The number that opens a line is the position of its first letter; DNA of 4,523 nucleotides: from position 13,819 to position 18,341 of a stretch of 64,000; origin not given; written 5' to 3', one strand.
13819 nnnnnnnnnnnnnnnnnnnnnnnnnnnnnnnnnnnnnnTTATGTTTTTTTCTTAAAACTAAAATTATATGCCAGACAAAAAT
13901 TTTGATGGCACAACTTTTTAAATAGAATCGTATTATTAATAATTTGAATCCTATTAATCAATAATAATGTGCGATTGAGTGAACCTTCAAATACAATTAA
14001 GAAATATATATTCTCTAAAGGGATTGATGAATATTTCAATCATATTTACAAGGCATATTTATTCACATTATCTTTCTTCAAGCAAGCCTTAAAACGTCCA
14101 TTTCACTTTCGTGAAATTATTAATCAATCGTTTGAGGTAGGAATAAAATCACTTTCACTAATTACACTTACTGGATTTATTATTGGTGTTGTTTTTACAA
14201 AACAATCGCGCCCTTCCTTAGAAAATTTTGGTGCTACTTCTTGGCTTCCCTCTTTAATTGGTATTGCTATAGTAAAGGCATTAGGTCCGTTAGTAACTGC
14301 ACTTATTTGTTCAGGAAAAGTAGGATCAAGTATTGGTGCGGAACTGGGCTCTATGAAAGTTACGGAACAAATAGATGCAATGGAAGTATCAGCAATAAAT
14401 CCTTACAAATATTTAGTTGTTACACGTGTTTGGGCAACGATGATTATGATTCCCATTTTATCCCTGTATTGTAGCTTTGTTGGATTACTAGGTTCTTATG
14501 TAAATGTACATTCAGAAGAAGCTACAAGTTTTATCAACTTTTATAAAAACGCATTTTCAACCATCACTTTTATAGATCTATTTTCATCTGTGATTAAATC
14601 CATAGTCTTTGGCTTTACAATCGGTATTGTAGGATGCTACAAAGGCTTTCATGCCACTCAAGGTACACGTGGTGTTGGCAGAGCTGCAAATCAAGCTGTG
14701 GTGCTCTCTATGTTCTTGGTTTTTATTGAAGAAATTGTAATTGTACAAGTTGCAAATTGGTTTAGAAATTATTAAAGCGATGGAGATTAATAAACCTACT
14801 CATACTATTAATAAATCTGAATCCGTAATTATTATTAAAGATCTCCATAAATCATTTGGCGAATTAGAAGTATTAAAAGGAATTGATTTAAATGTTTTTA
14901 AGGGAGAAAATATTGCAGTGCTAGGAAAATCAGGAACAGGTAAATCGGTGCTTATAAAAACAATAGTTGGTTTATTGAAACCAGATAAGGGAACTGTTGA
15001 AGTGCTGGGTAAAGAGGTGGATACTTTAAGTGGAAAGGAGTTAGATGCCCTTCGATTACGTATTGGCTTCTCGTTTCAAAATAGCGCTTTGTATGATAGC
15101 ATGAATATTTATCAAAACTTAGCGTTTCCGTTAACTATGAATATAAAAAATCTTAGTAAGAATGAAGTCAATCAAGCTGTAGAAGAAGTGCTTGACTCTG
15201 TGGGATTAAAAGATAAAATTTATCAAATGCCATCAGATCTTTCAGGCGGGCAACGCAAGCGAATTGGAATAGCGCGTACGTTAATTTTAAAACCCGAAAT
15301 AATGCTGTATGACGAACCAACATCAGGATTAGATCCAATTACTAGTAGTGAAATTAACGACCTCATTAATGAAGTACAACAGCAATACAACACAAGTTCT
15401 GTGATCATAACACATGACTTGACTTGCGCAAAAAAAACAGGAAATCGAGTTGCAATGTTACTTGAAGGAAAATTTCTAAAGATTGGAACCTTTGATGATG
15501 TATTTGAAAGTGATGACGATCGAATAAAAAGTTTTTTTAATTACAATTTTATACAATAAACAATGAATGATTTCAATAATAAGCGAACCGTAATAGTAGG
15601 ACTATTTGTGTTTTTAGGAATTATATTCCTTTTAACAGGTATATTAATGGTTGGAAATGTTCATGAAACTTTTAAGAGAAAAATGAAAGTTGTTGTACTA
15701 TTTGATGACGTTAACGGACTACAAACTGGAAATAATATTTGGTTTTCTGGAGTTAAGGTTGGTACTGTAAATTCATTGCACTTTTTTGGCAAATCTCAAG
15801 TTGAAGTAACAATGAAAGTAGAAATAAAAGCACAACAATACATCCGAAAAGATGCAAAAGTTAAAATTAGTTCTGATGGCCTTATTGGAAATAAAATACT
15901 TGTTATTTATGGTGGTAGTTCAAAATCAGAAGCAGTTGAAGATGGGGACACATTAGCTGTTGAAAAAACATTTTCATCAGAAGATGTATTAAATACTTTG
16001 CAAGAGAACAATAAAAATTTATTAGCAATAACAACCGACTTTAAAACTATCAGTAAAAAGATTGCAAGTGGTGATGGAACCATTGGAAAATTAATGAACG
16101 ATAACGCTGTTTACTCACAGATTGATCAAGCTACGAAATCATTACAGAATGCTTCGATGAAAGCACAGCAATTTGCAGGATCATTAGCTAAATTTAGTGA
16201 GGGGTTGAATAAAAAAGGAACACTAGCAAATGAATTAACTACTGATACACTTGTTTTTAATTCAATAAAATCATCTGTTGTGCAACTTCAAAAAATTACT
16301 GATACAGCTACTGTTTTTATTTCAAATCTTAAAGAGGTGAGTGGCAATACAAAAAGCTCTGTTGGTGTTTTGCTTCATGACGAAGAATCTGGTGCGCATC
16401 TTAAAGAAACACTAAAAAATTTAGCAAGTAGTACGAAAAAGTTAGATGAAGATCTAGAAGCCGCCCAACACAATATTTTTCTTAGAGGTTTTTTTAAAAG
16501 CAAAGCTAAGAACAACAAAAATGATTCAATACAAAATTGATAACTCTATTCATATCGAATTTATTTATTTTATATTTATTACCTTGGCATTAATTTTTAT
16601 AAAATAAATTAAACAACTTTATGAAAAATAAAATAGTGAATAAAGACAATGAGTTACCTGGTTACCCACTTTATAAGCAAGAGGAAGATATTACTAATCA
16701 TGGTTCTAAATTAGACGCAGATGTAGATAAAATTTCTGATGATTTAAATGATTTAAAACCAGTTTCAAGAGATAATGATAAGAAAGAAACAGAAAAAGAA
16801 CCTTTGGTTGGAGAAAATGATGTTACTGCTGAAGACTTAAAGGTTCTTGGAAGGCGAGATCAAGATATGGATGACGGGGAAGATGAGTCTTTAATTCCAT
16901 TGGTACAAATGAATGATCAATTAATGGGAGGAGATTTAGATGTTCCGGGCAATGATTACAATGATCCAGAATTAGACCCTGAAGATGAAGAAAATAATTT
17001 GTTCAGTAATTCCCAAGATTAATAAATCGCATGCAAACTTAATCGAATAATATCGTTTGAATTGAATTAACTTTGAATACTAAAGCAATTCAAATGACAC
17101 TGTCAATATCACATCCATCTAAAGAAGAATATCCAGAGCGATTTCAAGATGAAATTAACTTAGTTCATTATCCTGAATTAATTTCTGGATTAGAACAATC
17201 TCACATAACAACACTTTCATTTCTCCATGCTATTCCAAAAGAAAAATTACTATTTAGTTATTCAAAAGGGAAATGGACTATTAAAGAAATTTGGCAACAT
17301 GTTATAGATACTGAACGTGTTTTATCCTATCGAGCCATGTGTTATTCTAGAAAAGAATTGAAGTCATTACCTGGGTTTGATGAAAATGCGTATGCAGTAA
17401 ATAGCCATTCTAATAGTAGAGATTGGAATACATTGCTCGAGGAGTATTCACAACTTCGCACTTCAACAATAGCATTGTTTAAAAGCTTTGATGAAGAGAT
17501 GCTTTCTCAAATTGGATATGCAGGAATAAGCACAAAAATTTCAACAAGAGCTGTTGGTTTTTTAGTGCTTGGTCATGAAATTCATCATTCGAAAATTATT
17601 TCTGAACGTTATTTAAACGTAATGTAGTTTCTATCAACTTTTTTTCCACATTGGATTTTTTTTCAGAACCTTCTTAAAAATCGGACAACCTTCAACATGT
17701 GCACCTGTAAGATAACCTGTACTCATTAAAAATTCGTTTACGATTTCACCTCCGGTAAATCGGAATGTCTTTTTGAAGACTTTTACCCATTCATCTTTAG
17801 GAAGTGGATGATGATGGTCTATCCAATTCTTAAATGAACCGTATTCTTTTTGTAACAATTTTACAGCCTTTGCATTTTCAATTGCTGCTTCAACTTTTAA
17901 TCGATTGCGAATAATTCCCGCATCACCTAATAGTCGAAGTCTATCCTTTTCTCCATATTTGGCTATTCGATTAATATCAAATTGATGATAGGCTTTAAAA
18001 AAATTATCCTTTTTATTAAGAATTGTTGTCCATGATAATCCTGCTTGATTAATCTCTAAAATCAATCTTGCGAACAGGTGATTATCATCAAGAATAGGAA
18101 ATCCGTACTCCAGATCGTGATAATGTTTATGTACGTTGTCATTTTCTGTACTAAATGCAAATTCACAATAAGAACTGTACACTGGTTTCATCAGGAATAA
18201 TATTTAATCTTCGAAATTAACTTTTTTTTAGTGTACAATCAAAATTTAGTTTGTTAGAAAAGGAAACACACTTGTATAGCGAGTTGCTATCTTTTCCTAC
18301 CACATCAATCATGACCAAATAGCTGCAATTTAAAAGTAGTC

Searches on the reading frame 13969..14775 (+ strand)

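Call 55: search_protein_families(library=pfam, proteins=[window:13969-14775:+], max_evalue=0.001)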
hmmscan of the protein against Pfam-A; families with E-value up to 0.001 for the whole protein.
window:13969-14775:+ (268 aa): 1 family
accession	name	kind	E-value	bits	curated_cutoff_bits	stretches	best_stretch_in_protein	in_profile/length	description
PF02405.21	MlaE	-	1e-70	238.1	22.5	1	51-260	2-211/212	Permease MlaE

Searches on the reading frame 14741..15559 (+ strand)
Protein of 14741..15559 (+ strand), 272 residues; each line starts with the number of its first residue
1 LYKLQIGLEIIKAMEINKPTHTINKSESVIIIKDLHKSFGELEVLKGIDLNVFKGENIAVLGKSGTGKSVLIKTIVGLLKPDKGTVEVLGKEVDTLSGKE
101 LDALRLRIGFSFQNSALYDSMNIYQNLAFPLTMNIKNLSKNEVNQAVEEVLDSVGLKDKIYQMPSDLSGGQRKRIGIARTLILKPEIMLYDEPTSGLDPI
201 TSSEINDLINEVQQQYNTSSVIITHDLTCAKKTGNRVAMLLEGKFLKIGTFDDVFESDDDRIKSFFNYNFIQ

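Call 55: search_protein_families(library=pfam, proteins=[window:14741-15559:+], max_evalue=0.001)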
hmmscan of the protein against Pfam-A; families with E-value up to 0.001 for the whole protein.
window:14741-15559:+ (272 aa): 3 families
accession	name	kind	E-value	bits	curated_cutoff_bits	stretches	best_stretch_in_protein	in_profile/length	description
PF00005.33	ABC_tran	-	4e-33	115.4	25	1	45-195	1-137/137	ABC transporter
PF01695.23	IstB_IS21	-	0.0003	20.8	24.1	0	180-230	149-197/238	IstB-like ATP binding protein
PF13304.12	AAA_21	-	0.00052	20.6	27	0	122-224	191-296/304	AAA domain, putative AbiEii toxin, Type IV TA system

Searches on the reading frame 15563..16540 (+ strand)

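Call 49: search_protein_families(library=pfam, proteins=[window:15563-16540:+], max_evalue=0.001)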
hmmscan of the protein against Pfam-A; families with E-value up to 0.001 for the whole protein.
window:15563-16540:+ (325 aa): 1 family
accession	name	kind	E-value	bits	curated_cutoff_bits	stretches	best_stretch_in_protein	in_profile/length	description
PF02470.25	MlaD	-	5.7e-16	59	25.1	1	42-114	4-77/81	MlaD protein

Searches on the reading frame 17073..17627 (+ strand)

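Call 55: search_protein_families(library=pfam, proteins=[window:17073-17627:+], max_evalue=0.001)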
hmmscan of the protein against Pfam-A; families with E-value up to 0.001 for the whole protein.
window:17073-17627:+ (184 aa): 2 families
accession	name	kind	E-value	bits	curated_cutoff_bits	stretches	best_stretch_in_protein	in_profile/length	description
PF12867.12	DinB_2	-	3e-15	57.2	24.8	1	41-175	3-127/128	DinB superfamily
PF05163.17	DinB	-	0.00051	20.5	23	1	37-172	9-134/165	DinB family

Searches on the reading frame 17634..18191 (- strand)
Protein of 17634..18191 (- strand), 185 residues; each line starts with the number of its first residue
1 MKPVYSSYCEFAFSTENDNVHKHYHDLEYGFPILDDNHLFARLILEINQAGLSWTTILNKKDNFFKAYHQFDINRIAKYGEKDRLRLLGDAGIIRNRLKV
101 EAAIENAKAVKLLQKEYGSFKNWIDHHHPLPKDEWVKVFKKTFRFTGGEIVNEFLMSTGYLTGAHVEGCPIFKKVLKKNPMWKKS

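Call 55: search_protein_families(library=pfam, proteins=[window:17634-18191:-], max_evalue=0.001)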
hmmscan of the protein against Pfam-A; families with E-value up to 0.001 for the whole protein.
window:17634-18191:- (185 aa): 1 family
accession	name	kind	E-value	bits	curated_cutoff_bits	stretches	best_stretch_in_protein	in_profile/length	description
PF03352.18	Adenine_glyco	-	1.5e-39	136.2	25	1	16-126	3-113/177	Methyladenine glycosylase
